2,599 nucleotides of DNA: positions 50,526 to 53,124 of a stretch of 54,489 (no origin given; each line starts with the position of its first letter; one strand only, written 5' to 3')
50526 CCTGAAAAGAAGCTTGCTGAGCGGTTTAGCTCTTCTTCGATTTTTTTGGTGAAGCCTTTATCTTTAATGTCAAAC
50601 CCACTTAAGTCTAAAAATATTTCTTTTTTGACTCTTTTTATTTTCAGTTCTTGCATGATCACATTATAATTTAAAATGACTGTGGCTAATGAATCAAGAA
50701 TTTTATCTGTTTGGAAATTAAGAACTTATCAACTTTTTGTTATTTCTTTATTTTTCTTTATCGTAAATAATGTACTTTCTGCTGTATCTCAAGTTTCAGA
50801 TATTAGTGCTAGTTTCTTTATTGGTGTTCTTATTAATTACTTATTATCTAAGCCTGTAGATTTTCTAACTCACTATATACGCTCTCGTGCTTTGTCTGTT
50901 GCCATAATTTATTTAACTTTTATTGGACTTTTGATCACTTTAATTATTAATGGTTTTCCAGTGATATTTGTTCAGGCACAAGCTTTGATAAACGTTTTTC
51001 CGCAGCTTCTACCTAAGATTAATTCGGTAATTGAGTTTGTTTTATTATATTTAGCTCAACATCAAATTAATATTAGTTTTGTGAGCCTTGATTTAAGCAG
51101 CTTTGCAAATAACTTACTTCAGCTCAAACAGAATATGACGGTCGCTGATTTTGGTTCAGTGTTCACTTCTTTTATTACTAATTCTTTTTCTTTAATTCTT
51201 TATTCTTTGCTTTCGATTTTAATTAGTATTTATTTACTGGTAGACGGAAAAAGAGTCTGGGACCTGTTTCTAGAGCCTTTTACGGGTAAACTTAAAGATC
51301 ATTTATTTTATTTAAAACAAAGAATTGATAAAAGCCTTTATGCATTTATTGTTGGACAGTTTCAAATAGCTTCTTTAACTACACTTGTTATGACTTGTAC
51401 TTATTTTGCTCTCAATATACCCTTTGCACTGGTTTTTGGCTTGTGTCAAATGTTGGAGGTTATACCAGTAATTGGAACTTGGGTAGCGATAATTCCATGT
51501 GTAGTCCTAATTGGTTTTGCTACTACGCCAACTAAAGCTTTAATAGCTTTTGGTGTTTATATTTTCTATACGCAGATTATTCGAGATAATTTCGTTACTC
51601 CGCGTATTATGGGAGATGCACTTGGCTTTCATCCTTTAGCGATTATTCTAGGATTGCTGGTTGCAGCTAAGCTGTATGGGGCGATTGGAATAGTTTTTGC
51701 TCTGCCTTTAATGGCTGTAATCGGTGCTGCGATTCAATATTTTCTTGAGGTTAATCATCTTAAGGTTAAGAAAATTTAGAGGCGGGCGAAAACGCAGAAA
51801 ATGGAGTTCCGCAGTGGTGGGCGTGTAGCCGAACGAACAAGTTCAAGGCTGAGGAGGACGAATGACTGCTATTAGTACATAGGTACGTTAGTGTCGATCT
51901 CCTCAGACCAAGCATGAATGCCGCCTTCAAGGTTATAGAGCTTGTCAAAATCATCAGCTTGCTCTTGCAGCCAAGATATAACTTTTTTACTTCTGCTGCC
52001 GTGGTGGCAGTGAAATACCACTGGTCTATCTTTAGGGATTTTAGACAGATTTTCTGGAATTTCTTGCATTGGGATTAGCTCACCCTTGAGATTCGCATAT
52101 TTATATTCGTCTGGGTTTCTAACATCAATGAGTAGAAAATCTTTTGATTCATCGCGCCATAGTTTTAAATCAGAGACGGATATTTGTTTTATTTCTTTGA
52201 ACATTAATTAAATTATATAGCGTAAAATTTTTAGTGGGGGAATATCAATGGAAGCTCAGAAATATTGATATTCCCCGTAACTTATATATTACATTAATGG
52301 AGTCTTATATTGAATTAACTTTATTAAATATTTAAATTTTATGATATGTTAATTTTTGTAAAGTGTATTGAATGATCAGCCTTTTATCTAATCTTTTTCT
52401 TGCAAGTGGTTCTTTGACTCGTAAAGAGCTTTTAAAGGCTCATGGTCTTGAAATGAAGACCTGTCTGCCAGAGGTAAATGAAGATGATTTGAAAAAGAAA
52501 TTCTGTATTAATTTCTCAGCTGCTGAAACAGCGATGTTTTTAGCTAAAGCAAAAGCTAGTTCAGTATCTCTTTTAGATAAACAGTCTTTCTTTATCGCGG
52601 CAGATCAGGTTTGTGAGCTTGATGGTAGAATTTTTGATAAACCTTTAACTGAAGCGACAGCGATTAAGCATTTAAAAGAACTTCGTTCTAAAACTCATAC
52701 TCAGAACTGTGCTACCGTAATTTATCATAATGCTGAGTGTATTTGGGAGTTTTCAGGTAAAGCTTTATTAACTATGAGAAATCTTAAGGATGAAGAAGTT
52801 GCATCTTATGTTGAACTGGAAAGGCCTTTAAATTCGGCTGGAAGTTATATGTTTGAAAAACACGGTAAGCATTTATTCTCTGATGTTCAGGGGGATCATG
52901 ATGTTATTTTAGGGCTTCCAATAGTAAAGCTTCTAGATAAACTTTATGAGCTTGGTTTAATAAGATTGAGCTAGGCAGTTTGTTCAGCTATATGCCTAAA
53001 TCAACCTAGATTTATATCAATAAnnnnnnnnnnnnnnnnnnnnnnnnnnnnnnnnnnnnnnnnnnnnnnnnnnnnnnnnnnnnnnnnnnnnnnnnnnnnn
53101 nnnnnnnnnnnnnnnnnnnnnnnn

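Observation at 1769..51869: R1: dense family of ~121-bp palindromic-ended elements with a conserved core and terminal arms that co-vary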

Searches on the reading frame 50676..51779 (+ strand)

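Call 54: search_protein_families(library=pfam, proteins=[window:50676-51779:+])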
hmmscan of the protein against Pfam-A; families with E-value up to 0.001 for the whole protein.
window:50676-51779:+ (367 aa): 1 family
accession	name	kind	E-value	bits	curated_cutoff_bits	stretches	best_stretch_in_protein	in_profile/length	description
PF01594.21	AI-2E_transport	-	1.7e-44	152.8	34.3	1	25-355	3-325/327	AI-2E family transporter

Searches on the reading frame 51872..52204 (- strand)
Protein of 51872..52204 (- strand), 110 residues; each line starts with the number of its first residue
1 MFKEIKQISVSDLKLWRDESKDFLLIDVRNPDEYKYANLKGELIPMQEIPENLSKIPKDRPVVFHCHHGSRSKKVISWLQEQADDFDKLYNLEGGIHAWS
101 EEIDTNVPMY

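Call 54: search_protein_families(library=pfam, proteins=[window:51872-52204:-])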
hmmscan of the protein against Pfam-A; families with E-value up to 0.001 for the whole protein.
window:51872-52204:- (110 aa): 1 family
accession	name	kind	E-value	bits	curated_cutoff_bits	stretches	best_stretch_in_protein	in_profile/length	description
PF00581.25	Rhodanese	-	1.3e-14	54.9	22.2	1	12-102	4-102/102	Rhodanese-like domain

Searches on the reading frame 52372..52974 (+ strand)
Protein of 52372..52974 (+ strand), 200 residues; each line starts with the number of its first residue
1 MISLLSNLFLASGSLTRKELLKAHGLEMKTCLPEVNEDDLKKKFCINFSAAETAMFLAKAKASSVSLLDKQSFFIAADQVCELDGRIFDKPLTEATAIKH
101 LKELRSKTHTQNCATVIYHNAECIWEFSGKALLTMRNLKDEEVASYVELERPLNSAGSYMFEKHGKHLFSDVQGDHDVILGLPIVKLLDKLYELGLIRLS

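Call 82: search_protein_families(library=pfam, proteins=[window:52372-52974:+], max_evalue=0.00001)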
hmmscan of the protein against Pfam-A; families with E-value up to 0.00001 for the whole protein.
window:52372-52974:+ (200 aa): 1 family
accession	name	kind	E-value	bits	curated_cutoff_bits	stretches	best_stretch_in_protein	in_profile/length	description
PF02545.19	Maf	-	2.2e-37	129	27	1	8-193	2-186/187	Maf-like protein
